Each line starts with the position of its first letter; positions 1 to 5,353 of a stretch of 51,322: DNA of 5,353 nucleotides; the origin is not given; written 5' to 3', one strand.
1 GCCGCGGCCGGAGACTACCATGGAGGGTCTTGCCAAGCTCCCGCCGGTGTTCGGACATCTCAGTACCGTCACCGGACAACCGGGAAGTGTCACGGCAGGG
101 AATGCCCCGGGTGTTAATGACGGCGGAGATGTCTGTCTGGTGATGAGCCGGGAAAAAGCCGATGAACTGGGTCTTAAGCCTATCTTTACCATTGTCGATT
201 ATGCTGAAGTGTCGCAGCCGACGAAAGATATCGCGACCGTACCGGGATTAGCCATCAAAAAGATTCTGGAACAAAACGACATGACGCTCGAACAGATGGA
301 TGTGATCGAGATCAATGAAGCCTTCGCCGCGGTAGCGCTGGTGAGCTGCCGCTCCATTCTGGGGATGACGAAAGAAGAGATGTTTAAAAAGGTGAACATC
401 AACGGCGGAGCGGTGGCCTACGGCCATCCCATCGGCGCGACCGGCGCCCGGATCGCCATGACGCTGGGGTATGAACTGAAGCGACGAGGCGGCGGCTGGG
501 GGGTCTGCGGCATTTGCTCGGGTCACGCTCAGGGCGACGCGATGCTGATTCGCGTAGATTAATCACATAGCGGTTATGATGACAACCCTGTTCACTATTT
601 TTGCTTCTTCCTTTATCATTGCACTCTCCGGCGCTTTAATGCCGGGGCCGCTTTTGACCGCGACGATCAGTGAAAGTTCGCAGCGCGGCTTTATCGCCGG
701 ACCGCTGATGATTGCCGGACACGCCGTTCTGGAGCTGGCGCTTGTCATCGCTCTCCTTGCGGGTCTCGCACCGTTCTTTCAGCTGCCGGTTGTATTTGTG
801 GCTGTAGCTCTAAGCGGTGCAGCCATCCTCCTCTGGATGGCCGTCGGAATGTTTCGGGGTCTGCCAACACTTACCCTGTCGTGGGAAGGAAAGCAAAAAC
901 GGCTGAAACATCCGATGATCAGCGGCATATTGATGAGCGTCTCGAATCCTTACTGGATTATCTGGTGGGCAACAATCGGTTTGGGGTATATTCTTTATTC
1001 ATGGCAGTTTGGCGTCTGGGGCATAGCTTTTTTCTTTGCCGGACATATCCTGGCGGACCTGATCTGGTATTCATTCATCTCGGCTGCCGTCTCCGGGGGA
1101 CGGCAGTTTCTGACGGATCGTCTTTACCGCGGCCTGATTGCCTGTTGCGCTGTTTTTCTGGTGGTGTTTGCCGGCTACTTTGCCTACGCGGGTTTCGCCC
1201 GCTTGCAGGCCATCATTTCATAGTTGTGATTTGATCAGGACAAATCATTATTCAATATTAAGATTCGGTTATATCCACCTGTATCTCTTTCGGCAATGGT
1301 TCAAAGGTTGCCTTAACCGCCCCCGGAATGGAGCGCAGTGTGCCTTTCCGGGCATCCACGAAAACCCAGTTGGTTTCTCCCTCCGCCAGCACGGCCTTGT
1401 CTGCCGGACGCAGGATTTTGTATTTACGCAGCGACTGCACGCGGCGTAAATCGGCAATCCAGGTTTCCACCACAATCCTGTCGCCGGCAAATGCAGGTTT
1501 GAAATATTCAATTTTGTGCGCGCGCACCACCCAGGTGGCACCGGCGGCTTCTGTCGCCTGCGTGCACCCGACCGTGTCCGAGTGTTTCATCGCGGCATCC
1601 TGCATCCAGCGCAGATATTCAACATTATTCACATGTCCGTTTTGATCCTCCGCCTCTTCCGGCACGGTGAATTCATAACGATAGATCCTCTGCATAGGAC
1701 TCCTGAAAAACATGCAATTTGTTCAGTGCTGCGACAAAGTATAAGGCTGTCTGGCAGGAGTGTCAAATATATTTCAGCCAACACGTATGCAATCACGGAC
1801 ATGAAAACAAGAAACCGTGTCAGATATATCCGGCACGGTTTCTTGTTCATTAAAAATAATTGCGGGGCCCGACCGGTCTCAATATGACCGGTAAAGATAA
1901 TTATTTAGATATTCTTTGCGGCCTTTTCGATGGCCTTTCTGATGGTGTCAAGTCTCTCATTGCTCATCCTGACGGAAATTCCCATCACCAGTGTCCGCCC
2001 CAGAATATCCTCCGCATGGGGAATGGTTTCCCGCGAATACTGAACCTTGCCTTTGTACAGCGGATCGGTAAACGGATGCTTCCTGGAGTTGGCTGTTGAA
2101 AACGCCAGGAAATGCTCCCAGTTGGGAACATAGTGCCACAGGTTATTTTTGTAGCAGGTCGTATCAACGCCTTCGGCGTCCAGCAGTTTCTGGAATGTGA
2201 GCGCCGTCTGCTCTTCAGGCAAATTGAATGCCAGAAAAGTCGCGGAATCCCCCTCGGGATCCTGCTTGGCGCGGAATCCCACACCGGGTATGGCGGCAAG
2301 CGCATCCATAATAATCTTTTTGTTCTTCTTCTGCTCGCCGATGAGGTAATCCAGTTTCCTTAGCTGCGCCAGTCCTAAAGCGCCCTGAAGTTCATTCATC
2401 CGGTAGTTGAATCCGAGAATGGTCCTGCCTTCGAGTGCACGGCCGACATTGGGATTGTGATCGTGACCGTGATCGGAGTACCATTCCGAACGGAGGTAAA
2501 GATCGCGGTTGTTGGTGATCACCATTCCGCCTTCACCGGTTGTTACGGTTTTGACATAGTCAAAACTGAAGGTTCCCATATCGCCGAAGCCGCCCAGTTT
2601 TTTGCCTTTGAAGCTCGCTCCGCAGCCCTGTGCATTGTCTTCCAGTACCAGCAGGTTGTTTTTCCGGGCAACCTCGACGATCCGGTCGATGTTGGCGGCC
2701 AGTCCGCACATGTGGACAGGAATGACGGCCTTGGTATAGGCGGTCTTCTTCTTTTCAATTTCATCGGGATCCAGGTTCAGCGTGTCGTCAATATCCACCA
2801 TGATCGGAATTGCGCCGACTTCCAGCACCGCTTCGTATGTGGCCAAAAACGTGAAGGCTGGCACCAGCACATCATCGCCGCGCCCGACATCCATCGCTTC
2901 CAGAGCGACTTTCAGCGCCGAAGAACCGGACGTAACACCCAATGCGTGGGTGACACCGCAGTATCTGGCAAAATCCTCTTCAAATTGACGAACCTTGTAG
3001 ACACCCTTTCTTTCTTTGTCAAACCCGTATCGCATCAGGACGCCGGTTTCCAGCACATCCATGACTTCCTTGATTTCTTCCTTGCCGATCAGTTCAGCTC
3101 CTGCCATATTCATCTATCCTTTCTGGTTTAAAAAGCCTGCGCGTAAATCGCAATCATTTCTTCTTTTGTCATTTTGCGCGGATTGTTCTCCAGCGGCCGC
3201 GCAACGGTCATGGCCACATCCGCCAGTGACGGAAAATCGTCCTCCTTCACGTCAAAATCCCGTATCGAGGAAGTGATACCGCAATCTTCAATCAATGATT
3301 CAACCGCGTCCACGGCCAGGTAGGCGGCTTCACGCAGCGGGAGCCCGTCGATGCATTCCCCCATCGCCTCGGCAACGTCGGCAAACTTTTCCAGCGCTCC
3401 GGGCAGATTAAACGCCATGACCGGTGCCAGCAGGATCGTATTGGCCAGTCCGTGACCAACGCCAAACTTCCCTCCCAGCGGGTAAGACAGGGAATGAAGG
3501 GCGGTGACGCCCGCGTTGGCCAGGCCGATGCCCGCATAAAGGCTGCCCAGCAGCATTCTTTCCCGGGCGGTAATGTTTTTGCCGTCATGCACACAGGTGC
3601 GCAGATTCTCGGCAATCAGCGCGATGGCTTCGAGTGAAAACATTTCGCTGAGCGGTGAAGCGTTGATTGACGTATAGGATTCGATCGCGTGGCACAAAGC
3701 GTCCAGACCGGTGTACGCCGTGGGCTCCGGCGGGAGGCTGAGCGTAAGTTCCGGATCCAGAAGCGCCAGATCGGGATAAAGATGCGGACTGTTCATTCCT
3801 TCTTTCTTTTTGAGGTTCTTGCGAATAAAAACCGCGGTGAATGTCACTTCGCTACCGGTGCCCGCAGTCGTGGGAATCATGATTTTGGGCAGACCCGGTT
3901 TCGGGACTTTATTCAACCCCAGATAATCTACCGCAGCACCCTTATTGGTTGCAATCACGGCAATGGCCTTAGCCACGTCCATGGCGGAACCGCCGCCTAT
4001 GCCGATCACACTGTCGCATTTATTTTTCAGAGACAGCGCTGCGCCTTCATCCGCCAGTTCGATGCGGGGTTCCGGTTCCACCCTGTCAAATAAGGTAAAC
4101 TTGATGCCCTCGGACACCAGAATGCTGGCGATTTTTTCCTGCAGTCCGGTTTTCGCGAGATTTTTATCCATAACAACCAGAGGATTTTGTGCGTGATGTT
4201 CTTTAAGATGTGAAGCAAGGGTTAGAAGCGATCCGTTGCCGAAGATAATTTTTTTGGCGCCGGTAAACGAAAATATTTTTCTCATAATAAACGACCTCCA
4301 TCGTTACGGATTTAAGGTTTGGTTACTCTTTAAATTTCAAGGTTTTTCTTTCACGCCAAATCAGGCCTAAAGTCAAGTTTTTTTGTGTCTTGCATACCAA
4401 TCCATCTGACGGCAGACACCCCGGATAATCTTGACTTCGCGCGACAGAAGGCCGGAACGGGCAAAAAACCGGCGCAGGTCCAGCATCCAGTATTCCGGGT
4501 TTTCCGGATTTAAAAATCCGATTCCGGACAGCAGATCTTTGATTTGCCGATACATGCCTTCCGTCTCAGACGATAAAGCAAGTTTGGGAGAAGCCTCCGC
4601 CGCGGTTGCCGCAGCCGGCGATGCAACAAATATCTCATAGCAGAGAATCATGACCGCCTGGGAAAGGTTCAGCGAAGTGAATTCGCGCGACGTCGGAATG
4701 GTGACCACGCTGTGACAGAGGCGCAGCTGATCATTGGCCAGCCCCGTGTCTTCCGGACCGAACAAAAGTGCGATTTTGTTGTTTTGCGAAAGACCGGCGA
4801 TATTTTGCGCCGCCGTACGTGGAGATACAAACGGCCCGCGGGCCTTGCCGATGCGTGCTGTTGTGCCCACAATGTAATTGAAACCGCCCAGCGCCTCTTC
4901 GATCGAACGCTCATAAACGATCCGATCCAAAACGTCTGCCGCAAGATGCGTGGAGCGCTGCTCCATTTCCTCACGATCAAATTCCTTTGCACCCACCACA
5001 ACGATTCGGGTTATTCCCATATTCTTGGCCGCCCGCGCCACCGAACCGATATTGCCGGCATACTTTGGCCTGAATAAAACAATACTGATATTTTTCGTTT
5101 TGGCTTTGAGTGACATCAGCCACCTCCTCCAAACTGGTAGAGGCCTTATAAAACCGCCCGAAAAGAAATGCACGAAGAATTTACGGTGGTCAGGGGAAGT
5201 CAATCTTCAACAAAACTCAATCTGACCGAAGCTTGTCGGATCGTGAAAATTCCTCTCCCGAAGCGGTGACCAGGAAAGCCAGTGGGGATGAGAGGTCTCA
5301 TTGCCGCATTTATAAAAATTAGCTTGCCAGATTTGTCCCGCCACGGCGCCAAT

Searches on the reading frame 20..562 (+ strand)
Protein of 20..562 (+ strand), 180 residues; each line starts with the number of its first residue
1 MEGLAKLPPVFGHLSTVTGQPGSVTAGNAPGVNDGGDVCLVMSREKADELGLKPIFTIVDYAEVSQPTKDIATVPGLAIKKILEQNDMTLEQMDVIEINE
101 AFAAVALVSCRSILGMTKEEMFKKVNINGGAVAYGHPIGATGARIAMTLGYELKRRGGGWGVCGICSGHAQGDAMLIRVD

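Call 54: search_protein_families(library=pfam, proteins=[window:20-562:+], max_evalue=0.00001)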
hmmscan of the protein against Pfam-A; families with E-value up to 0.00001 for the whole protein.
window:20-562:+ (180 aa): 1 family
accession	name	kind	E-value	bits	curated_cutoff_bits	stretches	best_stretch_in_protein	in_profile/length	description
PF02803.24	Thiolase_C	-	1.4e-38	131.7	27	1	53-178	2-122/123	Thiolase, C-terminal domain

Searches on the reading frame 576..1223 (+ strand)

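Call 54: search_protein_families(library=pfam, proteins=[window:576-1223:+], max_evalue=0.00001)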
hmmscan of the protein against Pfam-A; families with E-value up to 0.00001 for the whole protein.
window:576-1223:+ (215 aa): 1 family
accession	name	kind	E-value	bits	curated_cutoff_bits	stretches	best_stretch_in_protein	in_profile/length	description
PF01810.24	LysE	-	1.9e-34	119.3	25.6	1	17-205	1-192/193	LysE type translocator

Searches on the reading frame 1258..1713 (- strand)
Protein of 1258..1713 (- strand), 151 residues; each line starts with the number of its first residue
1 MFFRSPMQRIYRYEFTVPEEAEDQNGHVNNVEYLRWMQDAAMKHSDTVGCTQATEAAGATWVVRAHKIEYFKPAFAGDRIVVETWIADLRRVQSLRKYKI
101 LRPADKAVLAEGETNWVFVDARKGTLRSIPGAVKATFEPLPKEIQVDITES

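Call 54: search_protein_families(library=pfam, proteins=[window:1258-1713:-], max_evalue=0.00001)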
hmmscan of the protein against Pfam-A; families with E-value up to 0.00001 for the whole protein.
window:1258-1713:- (151 aa): 3 families
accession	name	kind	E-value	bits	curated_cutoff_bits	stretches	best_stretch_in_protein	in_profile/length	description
PF13279.12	4HBT_2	-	1.4e-16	61.5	25.5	1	22-136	6-121/122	Thioesterase-like superfamily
PF01643.23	Acyl-ACP_TE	-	4.8e-14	52.6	23.7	1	10-132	3-126/131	Acyl-ACP thioesterase N-terminal domain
PF03061.28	4HBT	-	2.1e-08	34.8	20.6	1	25-91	1-61/79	Thioesterase superfamily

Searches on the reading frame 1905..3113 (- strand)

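Call 54: search_protein_families(library=pfam, proteins=[window:1905-3113:-], max_evalue=0.00001)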
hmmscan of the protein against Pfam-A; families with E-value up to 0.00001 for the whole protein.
window:1905-3113:- (402 aa): 3 families
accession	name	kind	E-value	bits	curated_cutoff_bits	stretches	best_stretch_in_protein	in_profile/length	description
PF01041.23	DegT_DnrJ_EryC1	-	5.6e-89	299.3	19.8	1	9-334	3-319/360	DegT/DnrJ/EryC1/StrS aminotransferase family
PF01053.26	Cys_Met_Meta_PP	-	3.8e-07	29.4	27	1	30-223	43-237/381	Cys/Met metabolism PLP-dependent enzyme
PF00155.27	Aminotran_1_2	-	1.9e-06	27.7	19.7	1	43-161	46-187/361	Aminotransferase class I and II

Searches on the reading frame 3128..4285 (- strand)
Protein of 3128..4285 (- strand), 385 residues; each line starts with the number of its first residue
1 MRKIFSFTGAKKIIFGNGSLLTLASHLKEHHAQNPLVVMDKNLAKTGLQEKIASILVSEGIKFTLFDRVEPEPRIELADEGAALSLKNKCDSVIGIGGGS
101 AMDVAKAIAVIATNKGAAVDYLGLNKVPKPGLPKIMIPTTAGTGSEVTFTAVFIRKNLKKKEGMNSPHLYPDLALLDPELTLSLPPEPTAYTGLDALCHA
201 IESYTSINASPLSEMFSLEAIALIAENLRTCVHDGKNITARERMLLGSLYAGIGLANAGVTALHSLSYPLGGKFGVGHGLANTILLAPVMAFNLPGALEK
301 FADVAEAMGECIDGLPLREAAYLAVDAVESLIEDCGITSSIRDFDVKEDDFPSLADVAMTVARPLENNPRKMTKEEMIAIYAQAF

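Call 54: search_protein_families(library=pfam, proteins=[window:3128-4285:-], max_evalue=0.00001)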
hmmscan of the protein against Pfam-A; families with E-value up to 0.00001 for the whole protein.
window:3128-4285:- (385 aa): 3 families
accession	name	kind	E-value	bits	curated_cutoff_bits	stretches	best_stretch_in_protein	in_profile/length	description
PF25137.1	ADH_Fe_C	-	1.4e-57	195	27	1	189-385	1-194/194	Fe-containing alcohol dehydrogenase family, C-terminal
PF00465.25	Fe-ADH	-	1.3e-49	168.5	31.3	1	11-178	2-168/168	Iron-containing alcohol dehydrogenase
PF13685.12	Fe-ADH_2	-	2.1e-11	44.5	28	1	15-111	2-96/149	Iron-containing alcohol dehydrogenase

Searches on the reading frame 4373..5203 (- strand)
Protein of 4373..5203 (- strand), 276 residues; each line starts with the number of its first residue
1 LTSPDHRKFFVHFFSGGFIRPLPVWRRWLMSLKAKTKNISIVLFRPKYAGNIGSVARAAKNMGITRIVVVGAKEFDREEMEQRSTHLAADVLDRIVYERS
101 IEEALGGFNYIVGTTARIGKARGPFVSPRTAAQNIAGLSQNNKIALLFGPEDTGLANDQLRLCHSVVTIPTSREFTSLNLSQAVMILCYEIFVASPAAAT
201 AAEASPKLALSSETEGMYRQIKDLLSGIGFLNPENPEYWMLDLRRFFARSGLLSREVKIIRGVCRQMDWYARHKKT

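Call 54: search_protein_families(library=pfam, proteins=[window:4373-5203:-], max_evalue=0.00001)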
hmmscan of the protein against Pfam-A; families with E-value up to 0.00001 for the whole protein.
window:4373-5203:- (276 aa): 1 family
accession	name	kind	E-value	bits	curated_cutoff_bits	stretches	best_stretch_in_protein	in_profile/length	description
PF00588.24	SpoU_methylase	-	3.7e-26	92.4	29.7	1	39-189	2-142/142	SpoU rRNA Methylase family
